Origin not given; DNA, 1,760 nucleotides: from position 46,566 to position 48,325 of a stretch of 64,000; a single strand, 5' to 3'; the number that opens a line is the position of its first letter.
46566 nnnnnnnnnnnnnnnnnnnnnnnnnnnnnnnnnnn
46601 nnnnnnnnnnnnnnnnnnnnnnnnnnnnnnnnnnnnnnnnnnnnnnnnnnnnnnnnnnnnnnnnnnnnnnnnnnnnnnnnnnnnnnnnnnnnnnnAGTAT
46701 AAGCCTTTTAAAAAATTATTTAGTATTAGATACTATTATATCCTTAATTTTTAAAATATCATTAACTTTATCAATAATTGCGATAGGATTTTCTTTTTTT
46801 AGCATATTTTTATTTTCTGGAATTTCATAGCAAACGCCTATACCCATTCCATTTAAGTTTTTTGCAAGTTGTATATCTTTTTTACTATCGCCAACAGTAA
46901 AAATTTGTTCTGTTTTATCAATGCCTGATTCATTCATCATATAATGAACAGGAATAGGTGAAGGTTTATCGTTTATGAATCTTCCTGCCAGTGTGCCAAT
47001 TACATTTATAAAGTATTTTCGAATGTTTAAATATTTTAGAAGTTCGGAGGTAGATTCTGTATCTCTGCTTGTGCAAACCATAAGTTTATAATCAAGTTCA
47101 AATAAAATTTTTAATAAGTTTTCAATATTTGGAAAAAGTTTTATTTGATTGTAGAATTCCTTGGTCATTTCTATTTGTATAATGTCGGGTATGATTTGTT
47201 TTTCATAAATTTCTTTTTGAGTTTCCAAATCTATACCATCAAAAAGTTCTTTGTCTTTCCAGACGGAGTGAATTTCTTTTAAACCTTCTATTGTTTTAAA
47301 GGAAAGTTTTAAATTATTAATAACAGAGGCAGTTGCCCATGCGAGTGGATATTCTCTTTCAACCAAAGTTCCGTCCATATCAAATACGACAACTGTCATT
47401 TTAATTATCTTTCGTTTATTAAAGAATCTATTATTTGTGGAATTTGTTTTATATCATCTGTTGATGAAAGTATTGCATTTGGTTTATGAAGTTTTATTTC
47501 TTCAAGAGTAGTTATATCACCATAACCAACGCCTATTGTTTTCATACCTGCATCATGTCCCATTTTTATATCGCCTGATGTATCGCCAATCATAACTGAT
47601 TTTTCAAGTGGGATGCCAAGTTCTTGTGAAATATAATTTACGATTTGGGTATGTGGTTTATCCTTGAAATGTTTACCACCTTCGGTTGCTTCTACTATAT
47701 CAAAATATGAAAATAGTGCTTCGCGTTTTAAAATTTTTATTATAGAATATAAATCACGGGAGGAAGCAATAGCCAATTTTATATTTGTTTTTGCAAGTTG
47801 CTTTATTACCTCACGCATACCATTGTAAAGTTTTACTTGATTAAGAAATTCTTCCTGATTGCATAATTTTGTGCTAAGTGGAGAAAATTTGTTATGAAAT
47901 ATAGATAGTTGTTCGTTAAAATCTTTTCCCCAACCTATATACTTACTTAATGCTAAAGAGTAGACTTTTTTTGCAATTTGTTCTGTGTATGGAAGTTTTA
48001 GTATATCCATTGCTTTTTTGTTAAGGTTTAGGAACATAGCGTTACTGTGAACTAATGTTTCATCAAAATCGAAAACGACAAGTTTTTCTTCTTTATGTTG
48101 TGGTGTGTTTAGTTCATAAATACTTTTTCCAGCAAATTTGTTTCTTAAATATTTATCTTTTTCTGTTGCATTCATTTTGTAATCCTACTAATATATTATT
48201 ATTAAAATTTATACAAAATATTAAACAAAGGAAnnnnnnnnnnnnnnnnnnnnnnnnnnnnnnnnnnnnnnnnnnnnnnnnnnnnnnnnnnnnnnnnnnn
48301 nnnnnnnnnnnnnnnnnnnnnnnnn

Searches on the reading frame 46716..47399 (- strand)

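Call 43: search_protein_families(library=ncbifam, proteins=[window:46716-47399:-], max_evalue=0.00001)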
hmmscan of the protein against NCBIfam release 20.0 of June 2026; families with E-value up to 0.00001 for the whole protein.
window:46716-47399:- (227 aa): 16 families
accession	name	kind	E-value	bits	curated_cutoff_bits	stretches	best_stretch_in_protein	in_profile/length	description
NF009695.0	PRK13222.1-2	equivalog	9.6e-26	90.7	225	1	2-218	7-221/226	phosphoglycolate phosphatase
NF009697.0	PRK13222.1-4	equivalog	1.5e-18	67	327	1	3-222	9-225/232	phosphoglycolate phosphatase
NF009804.0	PRK13288.1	equivalog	7.4e-17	61.5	218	1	2-220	4-211/215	pyrophosphatase PpaX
NF009694.0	PRK13222.1-1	equivalog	1.7e-16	60.3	415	1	86-218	110-238/252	phosphoglycolate phosphatase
NF009698.0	PRK13223.1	equivalog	4.4e-14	52.3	466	1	3-216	15-226/272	phosphoglycolate phosphatase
TIGR01449.2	PGP_bact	equivalog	5.2e-14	52.3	180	1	4-203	1-200/213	phosphoglycolate phosphatase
TIGR02253.1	CTE7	subfamily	4.6e-12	46.2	169.75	1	3-206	4-211/221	TIGR02253 family HAD-type hydrolase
TIGR01549.1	HAD-SF-IA-v1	subfamily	3e-10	40.7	23.3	1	102-182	75-148/149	HAD-IA family hydrolase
TIGR01662.1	HAD-SF-IIIA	subfamily_domain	1.2e-08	35.2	44.6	0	83-182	21-131/141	HAD-IIIA family hydrolase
TIGR01454.1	AHBA_synth_RP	hypoth_equivalog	3.7e-07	30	246.65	1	83-217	71-201/205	AHBA synthesis associated protein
TIGR01993.1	Pyr-5-nucltdase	equivalog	4.9e-07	29.7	142.9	1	3-182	2-176/183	pyrimidine 5'-nucleotidase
TIGR03351.1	PhnX-like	hypoth_equivalog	8.3e-07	29.2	218.9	1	3-217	3-217/220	phosphonatase-like hydrolase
TIGR01484.1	HAD-SF-IIB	subfamily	1.4e-06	28.5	41.8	0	4-48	2-52/221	HAD-IIB family hydrolase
NF008087.0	PRK10826.1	equivalog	2e-06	27.6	191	1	3-173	9-175/222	hexitol phosphatase HxpB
TIGR02009.1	PGMB-YQAB-SF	subfamily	2.2e-06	28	153.35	1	3-148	3-146/186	beta-phosphoglucomutase family hydrolase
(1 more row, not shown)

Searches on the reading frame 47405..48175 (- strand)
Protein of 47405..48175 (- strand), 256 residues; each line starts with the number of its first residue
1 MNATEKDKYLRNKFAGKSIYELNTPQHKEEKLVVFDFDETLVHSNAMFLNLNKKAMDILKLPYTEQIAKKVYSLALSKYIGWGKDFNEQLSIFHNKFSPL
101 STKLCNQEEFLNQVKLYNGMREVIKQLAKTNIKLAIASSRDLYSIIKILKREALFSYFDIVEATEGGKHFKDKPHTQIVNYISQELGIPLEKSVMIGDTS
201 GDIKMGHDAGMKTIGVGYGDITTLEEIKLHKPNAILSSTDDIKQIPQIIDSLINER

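Call 43: search_protein_families(library=ncbifam, proteins=[window:47405-48175:-], max_evalue=0.00001)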
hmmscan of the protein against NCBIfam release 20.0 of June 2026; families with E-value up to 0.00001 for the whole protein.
window:47405-48175:- (256 aa): 31 families (the best 25 are shown)
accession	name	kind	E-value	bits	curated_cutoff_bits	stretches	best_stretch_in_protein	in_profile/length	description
NF009804.0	PRK13288.1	equivalog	2.1e-21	76.4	218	1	32-246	5-210/215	pyrophosphatase PpaX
NF009695.0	PRK13222.1-2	equivalog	3.5e-21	75.7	225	1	28-245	4-221/226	phosphoglycolate phosphatase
TIGR02253.1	CTE7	subfamily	3.2e-15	56.5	169.75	1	31-236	3-214/221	TIGR02253 family HAD-type hydrolase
NF009697.0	PRK13222.1-4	equivalog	1.6e-13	50.5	327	1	29-243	6-219/232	phosphoglycolate phosphatase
TIGR02009.1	PGMB-YQAB-SF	subfamily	5.1e-13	49.6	153.35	1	33-216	4-186/186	beta-phosphoglucomutase family hydrolase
TIGR01454.1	AHBA_synth_RP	hypoth_equivalog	9.4e-13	48.3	246.65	1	109-242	69-199/205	AHBA synthesis associated protein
TIGR01662.1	HAD-SF-IIIA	subfamily_domain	6.9e-12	45.7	44.6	1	112-215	22-137/141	HAD-IIIA family hydrolase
TIGR00338.1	serB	equivalog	7.8e-12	45.2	144.15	1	25-212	9-190/219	phosphoserine phosphatase SerB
TIGR01990.1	bPGM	equivalog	1.4e-11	44.7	189.4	1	32-217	3-187/187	beta-phosphoglucomutase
TIGR01449.2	PGP_bact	equivalog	1.1e-10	41.4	180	1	114-243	84-210/213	phosphoglycolate phosphatase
NF009694.0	PRK13222.1-1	equivalog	2.7e-10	40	415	1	115-242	111-235/252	phosphoglycolate phosphatase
NF009696.0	PRK13222.1-3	equivalog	3.3e-10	40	359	1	32-223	5-193/223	N-acetylmuramic acid 6-phosphate phosphatase MupP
TIGR01549.1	HAD-SF-IA-v1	subfamily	1.1e-09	38.8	23.3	1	102-210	49-149/149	HAD-IA family hydrolase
TIGR01509.1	HAD-SF-IA-v3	subfamily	2.6e-09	37.5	29.4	0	112-216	62-154/154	HAD-IA family hydrolase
NF009698.0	PRK13223.1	equivalog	3.6e-08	32.9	466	1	114-220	100-204/272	phosphoglycolate phosphatase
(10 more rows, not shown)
